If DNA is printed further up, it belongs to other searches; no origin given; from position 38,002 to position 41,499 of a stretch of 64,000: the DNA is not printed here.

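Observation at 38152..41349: Giant flagellar cap FliD with tandem internal repeats and an inserted discoidin (F5/8 type C) carbohydrate-binding domain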

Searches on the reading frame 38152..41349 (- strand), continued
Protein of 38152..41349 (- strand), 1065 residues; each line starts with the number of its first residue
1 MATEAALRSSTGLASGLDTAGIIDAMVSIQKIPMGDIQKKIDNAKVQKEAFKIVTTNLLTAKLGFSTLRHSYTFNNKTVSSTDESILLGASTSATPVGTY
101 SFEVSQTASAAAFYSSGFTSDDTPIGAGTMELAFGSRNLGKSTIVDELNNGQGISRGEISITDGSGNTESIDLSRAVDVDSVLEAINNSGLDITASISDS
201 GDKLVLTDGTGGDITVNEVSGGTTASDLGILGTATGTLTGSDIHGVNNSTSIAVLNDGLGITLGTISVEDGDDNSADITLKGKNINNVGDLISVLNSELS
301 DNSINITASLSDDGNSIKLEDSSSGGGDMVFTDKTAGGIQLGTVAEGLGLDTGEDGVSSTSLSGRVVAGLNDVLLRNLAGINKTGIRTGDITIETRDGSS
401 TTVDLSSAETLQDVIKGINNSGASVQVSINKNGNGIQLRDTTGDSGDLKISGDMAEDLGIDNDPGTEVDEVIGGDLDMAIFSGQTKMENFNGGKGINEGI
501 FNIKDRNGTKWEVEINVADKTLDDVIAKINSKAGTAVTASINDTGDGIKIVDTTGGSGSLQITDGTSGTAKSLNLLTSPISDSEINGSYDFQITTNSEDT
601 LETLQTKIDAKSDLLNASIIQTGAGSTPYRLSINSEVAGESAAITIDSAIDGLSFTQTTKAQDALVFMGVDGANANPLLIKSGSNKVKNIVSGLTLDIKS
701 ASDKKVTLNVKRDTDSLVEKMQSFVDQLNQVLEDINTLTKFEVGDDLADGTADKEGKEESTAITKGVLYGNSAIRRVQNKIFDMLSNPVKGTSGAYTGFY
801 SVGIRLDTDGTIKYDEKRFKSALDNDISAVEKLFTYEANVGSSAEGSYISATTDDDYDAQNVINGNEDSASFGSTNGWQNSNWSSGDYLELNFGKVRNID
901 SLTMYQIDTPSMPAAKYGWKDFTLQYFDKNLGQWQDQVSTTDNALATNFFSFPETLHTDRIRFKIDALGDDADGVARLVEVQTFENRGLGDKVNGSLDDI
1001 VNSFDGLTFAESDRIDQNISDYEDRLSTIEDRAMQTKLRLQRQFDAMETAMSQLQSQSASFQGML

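Call 53: search_solved_structures(query=A3, max_evalue=0.001, show_alignments=4)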
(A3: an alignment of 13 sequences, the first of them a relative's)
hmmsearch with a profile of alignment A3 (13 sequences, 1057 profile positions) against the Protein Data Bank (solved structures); distinct sequences matched with E-value up to 0.001: 15.
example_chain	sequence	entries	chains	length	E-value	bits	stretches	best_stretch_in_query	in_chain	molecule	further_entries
5h5v_A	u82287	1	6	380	3.3e-47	164.2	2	588-815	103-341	Flagellar hook-associated protein 2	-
9gnz_R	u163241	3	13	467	1.7e-46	161.8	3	589-815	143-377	Flagellar hook-associated protein 2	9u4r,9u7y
9u4r_AC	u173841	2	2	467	2.7e-46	161.2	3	589-815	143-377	Flagellar hook-associated protein 2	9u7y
9m6i_A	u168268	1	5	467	3.2e-46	160.9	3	589-815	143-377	Flagellar hook-associated protein 2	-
6sih_A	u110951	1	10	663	6.7e-40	140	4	679-818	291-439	Flagellar hook-associated protein 2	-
9m67_A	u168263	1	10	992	6.8e-40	140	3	589-815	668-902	Flagellin,Flagellar hook-associated protein 2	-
9m6h_A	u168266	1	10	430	4e-39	137.5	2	589-815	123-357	Flagellar hook-associated protein 2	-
9gsx_W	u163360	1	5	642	8.3e-39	136.4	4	679-832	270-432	Flagellar hook-associated protein 2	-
5fhy_A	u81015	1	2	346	1e-35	126.1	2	589-823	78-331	B-type flagellar hook-associated protein 2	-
9m68_A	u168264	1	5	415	3.2e-35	124.5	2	589-815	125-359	Flagellar hook-associated protein 2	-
6kty_A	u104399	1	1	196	6.5e-17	63.9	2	590-709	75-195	Flagellar hook-associated protein 2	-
5h5w_A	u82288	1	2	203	1.2e-12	49.7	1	588-710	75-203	Flagellar hook-associated protein 2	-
5xlj_A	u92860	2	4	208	5.1e-11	44.4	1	587-700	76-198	Flagellar hook-associated protein 2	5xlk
5h5t_A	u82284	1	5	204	1.4e-07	33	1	589-706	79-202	Flagellar hook-associated protein 2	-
5gna_B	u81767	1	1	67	2e-06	29.2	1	989-1054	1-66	Flagellar hook-associated protein 2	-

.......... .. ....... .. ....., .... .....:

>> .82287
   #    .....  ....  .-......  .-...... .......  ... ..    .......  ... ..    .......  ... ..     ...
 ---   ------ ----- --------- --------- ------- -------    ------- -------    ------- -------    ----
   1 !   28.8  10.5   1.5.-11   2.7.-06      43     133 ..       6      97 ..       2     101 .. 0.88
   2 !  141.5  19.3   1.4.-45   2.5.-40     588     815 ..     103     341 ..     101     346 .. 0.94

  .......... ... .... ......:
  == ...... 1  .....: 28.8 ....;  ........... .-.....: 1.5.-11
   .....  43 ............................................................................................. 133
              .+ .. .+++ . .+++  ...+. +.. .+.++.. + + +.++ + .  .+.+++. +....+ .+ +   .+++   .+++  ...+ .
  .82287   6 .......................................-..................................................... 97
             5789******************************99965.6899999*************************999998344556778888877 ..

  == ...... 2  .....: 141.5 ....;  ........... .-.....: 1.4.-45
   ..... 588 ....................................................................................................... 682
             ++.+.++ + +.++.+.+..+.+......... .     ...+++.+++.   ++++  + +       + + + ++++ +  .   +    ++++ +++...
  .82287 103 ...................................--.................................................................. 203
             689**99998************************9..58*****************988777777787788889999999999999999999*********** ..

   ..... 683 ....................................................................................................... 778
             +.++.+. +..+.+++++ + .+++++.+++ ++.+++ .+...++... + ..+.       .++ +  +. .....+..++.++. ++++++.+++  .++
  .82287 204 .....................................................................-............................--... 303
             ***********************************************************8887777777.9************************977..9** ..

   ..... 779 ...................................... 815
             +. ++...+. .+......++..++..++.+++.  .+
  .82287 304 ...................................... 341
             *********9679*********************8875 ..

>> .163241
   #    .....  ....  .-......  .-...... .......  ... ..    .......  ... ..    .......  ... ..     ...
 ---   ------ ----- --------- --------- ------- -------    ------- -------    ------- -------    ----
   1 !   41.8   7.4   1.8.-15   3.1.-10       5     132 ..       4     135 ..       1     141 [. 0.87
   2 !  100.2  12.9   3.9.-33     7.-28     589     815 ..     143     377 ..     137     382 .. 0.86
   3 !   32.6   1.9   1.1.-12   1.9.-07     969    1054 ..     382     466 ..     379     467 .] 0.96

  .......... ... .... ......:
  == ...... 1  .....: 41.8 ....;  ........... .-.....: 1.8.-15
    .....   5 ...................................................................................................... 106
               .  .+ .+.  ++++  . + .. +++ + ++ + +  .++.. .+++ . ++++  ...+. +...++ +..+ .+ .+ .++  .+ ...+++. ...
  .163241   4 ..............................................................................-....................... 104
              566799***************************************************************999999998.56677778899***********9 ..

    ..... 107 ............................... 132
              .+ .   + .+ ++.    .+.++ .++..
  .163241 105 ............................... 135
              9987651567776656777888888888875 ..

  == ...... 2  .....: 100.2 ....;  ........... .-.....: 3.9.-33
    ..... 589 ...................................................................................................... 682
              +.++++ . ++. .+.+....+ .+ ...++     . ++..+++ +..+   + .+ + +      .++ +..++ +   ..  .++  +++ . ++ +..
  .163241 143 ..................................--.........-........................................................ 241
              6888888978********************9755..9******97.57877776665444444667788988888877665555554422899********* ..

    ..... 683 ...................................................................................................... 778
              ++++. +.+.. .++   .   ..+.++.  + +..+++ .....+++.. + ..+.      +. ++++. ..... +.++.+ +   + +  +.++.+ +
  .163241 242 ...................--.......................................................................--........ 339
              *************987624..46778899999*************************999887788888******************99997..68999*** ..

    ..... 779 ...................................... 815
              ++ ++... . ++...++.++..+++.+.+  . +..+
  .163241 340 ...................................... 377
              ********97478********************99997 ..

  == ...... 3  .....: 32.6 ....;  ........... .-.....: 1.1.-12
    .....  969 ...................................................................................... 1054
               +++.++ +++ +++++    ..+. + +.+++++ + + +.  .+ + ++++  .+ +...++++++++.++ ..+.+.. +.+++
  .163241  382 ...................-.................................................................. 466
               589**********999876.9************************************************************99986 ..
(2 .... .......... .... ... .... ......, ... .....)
